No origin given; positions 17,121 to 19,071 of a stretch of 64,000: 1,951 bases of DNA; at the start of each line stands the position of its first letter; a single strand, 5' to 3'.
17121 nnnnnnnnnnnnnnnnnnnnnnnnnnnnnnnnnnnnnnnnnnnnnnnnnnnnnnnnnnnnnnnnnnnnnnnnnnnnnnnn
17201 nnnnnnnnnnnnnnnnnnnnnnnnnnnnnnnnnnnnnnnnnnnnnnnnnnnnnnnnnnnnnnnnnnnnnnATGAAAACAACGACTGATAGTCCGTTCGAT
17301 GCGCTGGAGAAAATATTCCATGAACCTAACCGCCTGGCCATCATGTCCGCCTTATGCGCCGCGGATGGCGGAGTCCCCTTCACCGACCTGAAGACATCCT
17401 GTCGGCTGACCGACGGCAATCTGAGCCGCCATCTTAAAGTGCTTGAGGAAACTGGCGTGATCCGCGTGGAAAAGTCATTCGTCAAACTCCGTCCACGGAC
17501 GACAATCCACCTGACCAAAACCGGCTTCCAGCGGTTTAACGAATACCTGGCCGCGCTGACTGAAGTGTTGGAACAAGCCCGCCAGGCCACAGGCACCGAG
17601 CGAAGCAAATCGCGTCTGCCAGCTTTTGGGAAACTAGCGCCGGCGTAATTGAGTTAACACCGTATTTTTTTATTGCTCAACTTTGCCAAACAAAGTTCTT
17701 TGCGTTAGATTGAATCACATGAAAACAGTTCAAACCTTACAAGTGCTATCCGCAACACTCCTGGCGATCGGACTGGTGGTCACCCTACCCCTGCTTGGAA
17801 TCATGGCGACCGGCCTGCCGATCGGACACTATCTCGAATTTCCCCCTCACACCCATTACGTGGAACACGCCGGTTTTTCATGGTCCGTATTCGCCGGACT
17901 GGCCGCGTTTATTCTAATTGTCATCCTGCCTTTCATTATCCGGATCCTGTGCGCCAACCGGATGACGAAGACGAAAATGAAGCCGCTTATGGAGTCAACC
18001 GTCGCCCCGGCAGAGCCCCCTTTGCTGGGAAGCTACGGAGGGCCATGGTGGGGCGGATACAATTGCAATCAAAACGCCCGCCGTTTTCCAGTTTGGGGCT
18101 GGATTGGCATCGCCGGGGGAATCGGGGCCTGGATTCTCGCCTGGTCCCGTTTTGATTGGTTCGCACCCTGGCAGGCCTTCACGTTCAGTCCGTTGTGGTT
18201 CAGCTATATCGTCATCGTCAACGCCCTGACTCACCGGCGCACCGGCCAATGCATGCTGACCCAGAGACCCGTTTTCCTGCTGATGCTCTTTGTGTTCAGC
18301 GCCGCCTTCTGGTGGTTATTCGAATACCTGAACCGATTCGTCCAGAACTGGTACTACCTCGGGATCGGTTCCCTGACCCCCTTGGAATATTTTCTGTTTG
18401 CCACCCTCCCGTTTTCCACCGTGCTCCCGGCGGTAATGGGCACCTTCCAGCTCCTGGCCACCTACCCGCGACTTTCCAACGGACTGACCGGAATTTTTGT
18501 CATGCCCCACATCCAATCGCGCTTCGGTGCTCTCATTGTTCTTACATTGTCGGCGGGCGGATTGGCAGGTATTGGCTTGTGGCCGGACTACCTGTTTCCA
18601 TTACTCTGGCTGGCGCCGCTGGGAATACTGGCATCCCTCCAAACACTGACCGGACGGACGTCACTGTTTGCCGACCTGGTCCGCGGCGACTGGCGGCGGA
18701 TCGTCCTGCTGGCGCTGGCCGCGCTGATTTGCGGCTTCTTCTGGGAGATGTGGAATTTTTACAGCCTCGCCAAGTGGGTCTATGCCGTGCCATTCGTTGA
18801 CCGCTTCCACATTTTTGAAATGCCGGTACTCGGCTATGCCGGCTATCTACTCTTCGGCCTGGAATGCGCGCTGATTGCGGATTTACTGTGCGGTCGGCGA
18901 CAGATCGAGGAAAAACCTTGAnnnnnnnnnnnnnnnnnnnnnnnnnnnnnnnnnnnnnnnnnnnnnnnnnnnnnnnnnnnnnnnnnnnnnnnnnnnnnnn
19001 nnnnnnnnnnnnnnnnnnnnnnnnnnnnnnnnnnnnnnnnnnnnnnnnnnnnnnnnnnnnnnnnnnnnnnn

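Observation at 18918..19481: Minimal (~187 aa) exosortase-like protein with Cys/Arg motifs in TM context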

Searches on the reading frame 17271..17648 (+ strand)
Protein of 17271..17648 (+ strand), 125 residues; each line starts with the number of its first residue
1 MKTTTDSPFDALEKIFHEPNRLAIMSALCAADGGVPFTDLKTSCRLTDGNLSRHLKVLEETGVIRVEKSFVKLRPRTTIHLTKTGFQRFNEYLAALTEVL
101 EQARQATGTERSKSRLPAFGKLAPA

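Call 3: search_protein_families(library=ncbifam, proteins=[window:17271-17648:+], max_evalue=0.1)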
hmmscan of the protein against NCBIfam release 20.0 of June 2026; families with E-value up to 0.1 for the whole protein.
window:17271-17648:+ (125 aa): 11 families
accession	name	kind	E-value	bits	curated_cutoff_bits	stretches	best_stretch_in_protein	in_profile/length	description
NF033788.1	HTH_metalloreg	subfamily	8.8e-10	38.3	55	1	14-68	6-59/77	metalloregulator ArsR/SmtB family transcription factor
NF041413.1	ArsR_Rv2640c_fam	equivalog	2.7e-05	24.6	155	1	14-71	37-95/118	Rv2640c family ArsR-like transcriptional regulator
TIGR02337.1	HpaR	equivalog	0.0017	18.2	121.2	1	30-111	38-118/130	homoprotocatechuate degradation operon regulator HpaR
NF005061.0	PRK06474.1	equivalog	0.0059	16.5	121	0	14-68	6-61/178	hypothetical protein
NF047906.1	CdPbTransRegCmtR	equivalog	0.0074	16.2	150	1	10-69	12-69/104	Cd(II)/Pb(II)-sensing metalloregulatory transcriptional regulator CmtR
NF053610.1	Sso10a_fam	subfamily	0.0097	15.9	60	1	24-85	7-60/64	Sso10a family chromatin protein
NF040642.1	sulf_sens_BigR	equivalog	0.013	15.5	155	1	12-68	13-67/95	sulfite-sensing transcriptional repressor BigR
NF033789.1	repress_SdpR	subfamily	0.013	15.4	100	1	15-69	4-56/79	autorepressor SdpR family transcription factor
NF053635.1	TransRegRv3488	equivalog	0.039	14.2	140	1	45-99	37-91/98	Rv3488 family transcriptional regulator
NF040820.1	trans_reg_LrpA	equivalog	0.064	13.2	250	1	24-75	8-57/141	HTH-type transcriptional regulator LrpA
NF009723.0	PRK13250.1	equivalog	0.076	12.5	327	1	69-112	153-196/248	phycoerythrobilin:ferredoxin oxidoreductase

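Call 4: search_protein_families(library=pfam, proteins=[window:17271-17648:+], max_evalue=0.1)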
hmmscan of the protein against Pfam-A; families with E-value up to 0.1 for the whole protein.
window:17271-17648:+ (125 aa): 8 families
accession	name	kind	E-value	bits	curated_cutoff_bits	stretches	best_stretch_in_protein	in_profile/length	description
PF13601.12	HTH_34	-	4.3e-21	75.3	27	1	21-99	2-79/80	Winged helix DNA-binding domain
PF12840.13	HTH_20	-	2.7e-09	37.3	27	1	18-67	3-51/51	Helix-turn-helix domain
PF01022.26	HTH_5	-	9.5e-06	25.8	22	1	19-65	2-46/47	Bacterial regulatory protein, arsR family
PF13412.12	HTH_24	-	9.9e-05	22.3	21.9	1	20-65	4-48/48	Winged helix-turn-helix DNA-binding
PF12802.13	MarR_2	-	0.00028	21.4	27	1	21-69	7-55/61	MarR family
PF09339.16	HTH_IclR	-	0.0024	18.1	22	1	22-65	6-49/52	IclR helix-turn-helix domain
PF01047.28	MarR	-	0.02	15.2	24.6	1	31-69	14-52/59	MarR family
PF01638.23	HxlR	-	0.041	14.2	20.8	1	32-101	16-84/91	HxlR-like helix-turn-helix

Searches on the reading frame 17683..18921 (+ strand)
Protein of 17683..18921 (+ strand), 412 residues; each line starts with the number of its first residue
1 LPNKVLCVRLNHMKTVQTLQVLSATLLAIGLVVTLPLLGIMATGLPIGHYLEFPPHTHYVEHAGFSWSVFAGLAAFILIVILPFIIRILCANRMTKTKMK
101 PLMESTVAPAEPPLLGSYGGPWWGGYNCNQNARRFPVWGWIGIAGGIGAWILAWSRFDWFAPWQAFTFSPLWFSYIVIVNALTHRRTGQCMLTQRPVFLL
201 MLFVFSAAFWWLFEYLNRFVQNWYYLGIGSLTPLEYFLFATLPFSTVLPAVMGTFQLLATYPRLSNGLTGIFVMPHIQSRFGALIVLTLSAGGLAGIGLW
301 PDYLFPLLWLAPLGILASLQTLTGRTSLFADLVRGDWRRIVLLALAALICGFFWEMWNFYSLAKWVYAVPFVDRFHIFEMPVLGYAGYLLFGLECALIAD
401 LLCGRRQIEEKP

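Call 3: search_protein_families(library=ncbifam, proteins=[window:17683-18921:+], max_evalue=0.1)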
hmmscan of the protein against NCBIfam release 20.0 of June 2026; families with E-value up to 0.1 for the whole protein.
window:17683-18921:+ (412 aa): 0 families

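Call 4: search_protein_families(library=pfam, proteins=[window:17683-18921:+], max_evalue=0.1)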
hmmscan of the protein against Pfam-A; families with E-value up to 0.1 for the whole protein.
window:17683-18921:+ (412 aa): 0 families

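Call 37: search_protein_families(library=pfam, proteins=[window:17683-18921:+], max_evalue=10)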
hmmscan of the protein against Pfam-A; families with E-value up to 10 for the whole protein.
window:17683-18921:+ (412 aa): 0 families

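Call 48: search_solved_structures(query=A6, max_evalue=1)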
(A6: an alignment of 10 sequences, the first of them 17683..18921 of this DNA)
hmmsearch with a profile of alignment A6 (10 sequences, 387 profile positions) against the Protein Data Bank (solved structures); distinct sequences matched with E-value up to 1: 0.

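Call 50: search_protein_families(library=pfam, alignment_id=A6, max_evalue=1)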
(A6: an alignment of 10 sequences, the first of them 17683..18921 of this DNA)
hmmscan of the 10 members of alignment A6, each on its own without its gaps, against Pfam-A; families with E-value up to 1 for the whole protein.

A. member 1, window:17683-18921:+ (412 aa): 0 families

B. families by the number of members that match (of 10 scanned): 2 families
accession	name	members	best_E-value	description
PF09997.14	DUF2238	1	0.048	Predicted membrane protein (DUF2238)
PF14074.11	DUF4257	1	0.079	Protein of unknown function (DUF4257)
